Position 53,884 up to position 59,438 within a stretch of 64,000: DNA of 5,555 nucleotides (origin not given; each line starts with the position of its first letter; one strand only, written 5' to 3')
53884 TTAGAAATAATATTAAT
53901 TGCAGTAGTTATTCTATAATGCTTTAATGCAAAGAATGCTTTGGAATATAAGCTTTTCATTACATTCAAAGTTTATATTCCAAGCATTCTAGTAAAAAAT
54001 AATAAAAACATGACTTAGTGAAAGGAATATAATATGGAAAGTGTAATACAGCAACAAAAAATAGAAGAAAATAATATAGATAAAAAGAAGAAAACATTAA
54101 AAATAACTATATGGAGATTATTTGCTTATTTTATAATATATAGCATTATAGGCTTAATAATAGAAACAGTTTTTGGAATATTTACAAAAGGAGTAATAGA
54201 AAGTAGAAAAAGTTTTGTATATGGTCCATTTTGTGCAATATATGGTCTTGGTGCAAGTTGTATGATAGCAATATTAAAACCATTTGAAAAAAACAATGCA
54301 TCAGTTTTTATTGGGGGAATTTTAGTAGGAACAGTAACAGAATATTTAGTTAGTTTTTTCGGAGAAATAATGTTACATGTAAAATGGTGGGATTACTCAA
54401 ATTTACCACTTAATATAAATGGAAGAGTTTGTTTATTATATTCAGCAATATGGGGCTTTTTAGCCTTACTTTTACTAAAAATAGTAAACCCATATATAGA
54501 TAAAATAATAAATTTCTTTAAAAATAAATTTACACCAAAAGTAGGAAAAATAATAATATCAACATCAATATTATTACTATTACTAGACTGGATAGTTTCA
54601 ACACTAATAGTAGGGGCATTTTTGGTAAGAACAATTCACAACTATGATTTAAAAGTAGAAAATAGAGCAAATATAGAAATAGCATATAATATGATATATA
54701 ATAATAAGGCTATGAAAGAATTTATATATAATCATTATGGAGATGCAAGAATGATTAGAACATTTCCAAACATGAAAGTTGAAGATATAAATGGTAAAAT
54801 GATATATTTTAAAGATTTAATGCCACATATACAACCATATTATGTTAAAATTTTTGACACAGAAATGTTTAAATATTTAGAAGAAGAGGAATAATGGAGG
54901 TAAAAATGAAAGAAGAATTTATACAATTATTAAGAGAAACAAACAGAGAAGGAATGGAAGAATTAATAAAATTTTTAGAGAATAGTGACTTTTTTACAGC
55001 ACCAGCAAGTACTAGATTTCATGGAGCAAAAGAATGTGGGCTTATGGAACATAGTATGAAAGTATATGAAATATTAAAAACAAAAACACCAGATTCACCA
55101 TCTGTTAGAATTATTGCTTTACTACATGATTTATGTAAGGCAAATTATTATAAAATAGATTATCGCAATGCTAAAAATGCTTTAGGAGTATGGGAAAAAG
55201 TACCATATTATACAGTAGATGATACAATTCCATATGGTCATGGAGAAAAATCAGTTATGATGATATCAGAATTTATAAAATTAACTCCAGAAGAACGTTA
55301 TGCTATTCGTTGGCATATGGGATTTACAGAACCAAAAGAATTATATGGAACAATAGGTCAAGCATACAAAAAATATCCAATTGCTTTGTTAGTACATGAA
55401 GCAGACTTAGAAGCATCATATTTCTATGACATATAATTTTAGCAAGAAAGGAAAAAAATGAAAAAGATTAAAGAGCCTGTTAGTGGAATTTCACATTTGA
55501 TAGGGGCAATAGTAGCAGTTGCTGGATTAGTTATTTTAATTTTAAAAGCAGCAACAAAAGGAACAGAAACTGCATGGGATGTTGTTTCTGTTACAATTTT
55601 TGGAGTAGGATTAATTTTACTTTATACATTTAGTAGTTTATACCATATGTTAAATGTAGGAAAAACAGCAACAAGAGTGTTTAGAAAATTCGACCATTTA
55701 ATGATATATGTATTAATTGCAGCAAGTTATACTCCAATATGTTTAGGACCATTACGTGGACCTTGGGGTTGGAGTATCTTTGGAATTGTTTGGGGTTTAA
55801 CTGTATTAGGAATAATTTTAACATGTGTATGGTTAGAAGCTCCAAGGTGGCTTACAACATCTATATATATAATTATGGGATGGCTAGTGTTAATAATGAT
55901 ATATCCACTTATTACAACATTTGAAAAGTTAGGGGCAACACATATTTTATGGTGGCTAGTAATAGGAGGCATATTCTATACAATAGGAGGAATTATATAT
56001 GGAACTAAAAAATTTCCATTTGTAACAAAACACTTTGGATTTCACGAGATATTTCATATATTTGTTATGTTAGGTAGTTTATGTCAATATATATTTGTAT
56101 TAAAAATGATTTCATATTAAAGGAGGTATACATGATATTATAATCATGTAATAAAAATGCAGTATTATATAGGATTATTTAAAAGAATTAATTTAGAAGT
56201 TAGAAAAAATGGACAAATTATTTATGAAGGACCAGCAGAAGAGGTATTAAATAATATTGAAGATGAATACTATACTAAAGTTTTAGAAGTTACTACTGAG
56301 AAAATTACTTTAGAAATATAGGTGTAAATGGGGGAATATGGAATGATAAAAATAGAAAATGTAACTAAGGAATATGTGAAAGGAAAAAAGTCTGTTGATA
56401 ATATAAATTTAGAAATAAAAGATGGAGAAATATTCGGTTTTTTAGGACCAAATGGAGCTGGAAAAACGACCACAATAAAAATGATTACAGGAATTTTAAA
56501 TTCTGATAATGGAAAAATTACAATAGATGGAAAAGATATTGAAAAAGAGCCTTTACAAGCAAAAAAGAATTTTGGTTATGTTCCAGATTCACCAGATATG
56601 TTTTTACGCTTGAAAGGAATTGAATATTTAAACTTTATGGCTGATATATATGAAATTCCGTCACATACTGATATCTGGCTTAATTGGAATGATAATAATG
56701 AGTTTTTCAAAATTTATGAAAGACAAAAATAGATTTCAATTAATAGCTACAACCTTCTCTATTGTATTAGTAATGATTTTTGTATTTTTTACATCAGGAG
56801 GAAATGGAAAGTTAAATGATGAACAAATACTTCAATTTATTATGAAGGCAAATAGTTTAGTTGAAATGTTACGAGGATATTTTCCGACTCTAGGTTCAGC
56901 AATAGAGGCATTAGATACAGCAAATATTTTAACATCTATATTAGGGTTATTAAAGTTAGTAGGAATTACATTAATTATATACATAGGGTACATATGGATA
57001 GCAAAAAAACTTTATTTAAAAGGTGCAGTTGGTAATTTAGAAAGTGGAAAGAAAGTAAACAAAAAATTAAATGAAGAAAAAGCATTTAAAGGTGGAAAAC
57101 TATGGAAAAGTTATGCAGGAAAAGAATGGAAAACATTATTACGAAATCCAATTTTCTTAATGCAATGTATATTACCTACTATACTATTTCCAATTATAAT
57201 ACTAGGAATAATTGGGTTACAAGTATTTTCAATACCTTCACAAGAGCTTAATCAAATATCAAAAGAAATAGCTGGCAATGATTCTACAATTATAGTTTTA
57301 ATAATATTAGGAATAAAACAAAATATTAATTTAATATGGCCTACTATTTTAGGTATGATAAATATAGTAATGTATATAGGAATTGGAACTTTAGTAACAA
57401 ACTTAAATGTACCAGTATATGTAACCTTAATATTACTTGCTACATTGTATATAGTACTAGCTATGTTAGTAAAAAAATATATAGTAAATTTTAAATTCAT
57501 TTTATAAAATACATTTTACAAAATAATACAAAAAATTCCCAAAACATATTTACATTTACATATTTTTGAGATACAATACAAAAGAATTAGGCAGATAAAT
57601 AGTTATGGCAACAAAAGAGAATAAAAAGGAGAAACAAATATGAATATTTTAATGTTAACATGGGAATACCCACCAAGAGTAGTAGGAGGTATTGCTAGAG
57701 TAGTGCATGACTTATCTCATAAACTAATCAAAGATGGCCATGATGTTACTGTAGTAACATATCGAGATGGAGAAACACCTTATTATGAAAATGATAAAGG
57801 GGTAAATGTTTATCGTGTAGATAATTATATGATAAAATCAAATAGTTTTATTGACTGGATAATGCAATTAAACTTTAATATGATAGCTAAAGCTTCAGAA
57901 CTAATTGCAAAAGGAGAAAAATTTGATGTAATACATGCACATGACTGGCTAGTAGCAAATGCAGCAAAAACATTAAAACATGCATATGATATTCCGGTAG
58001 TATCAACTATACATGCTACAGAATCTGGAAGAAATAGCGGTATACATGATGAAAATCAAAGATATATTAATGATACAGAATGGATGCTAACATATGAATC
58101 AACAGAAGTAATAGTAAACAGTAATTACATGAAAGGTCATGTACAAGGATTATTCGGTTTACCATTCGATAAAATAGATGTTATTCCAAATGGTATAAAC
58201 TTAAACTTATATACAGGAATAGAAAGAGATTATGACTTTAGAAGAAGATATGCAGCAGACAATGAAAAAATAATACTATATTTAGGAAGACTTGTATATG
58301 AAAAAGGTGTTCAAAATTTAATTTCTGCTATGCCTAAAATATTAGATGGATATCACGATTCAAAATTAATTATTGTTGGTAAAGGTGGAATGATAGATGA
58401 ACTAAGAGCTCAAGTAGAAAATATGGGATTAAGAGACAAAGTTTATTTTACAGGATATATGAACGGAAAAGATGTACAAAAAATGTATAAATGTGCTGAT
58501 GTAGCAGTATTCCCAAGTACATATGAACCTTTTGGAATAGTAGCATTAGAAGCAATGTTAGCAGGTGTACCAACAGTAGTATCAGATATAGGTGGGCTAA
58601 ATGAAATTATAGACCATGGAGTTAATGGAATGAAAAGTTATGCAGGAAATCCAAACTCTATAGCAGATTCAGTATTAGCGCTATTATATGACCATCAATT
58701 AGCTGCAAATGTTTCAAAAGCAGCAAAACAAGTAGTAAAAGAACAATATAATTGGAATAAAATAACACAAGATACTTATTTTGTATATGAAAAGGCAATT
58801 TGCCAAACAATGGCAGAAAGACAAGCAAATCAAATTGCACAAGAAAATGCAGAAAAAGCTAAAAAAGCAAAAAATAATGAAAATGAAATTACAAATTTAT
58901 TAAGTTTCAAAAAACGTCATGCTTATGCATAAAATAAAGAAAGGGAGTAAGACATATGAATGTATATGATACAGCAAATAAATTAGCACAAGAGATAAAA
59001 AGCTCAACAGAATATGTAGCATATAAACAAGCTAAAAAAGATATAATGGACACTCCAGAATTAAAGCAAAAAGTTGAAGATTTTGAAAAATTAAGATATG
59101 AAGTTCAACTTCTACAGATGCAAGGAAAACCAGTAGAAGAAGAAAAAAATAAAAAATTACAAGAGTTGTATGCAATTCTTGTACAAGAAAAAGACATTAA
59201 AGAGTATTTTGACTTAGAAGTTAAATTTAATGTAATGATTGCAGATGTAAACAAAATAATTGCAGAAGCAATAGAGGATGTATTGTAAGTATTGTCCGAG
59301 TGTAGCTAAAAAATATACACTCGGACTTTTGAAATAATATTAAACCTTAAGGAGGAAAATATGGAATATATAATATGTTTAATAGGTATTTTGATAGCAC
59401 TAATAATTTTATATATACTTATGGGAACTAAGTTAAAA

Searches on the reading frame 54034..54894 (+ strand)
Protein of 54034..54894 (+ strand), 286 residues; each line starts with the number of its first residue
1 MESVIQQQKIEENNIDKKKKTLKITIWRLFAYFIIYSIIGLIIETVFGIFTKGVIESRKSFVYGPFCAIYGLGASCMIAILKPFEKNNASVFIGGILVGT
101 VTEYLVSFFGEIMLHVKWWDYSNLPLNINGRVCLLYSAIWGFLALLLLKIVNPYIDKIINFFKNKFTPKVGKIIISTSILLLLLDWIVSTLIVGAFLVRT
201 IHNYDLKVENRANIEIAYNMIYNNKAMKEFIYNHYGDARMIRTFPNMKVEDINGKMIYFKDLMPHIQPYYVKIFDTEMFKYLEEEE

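Call 50: search_protein_families(library=pfam, proteins=[window:54034-54894:+], max_evalue=0.001)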
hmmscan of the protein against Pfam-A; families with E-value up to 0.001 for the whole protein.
window:54034-54894:+ (286 aa): 1 family
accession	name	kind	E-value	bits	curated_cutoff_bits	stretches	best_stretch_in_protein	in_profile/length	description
PF06541.16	ABC_trans_CmpB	-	1e-42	146.3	25.9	1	32-189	2-150/151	Putative ABC-transporter type IV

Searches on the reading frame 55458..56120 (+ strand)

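Call 50: search_protein_families(library=pfam, proteins=[window:55458-56120:+], max_evalue=0.001)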
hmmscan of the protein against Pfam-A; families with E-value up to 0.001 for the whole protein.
window:55458-56120:+ (220 aa): 1 family
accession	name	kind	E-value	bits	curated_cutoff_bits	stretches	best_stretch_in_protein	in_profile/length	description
PF03006.26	HlyIII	-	2.8e-53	181.3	26.2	1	3-211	3-224/224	Haemolysin-III related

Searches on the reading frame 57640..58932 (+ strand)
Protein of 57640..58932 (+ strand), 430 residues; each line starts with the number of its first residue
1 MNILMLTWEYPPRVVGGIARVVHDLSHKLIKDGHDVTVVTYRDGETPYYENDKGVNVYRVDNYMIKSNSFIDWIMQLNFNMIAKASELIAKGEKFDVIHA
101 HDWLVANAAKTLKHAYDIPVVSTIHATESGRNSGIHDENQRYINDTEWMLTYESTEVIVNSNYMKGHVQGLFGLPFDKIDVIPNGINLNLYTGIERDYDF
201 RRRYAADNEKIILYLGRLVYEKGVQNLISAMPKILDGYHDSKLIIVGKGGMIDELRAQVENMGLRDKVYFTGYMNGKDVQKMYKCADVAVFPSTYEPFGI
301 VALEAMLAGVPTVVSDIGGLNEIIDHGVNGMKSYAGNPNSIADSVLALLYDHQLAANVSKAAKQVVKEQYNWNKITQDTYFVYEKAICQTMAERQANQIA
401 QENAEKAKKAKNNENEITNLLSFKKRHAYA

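Call 50: search_protein_families(library=pfam, proteins=[window:57640-58932:+], max_evalue=0.001)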
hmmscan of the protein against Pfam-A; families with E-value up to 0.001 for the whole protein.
window:57640-58932:+ (430 aa): 7 families
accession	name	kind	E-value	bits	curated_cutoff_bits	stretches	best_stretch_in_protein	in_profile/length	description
PF00534.26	Glycos_transf_1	-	5e-46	156.8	26.4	1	205-364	11-171/172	Glycosyl transferases group 1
PF13692.12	Glyco_trans_1_4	-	1.1e-38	133.1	27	1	210-351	2-142/142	Glycosyl transferases group 1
PF13439.12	Glyco_transf_4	-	3.6e-33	115.4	28.5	1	15-189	1-169/170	Glycosyltransferase Family 4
PF13579.12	Glyco_trans_4_4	-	4.2e-22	79.6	29.7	1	16-185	1-158/158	Glycosyl transferase 4-like domain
PF08323.17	Glyco_transf_5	-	1e-21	78.2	22.7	1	2-166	1-205/239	Starch synthase catalytic domain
PF20706.3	GT4-conflict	-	1.8e-17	63.9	26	1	193-376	180-382/385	Family 4 Glycosyltransferase in conflict systems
PF05693.19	Glycogen_syn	-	6.4e-05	22.2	27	0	278-334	462-518/639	Glycogen synthase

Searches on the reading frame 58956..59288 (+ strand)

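Call 7: search_protein_families(library=pfam, proteins=[window:58956-59288:+], max_evalue=0.01)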
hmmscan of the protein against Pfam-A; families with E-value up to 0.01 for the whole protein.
window:58956-59288:+ (110 aa): 1 family
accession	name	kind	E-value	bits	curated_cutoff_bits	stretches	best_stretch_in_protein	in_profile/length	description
PF06133.16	Com_YlbF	-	6.3e-27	94.5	23.9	1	3-107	1-105/105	Control of competence regulator ComK, YlbF/YmcA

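Call 8: search_protein_families(library=ncbifam, proteins=[window:58956-59288:+], max_evalue=0.01)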
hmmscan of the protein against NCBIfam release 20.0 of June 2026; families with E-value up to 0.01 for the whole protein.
window:58956-59288:+ (110 aa): 5 families
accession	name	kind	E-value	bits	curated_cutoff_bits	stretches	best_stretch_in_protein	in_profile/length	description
NF010211.0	PRK13676.1-4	equivalog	2.5e-13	50.3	200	1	2-109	4-111/118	YlbF/YmcA family competence regulator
NF010209.0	PRK13676.1-1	equivalog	7.6e-13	49.2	130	1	2-109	4-111/113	YlbF/YmcA family competence regulator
NF010212.0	PRK13676.1-5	equivalog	1.7e-12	47.7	177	1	2-109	4-111/114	YlbF/YmcA family competence regulator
NF041416.1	halo_CC_star_2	equivalog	9.2e-10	39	140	1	2-107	1-101/113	halo-CC-star protein HcsL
NF010210.0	PRK13676.1-2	equivalog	1.3e-09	38.1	223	1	1-109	3-111/117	YlbF/YmcA family competence regulator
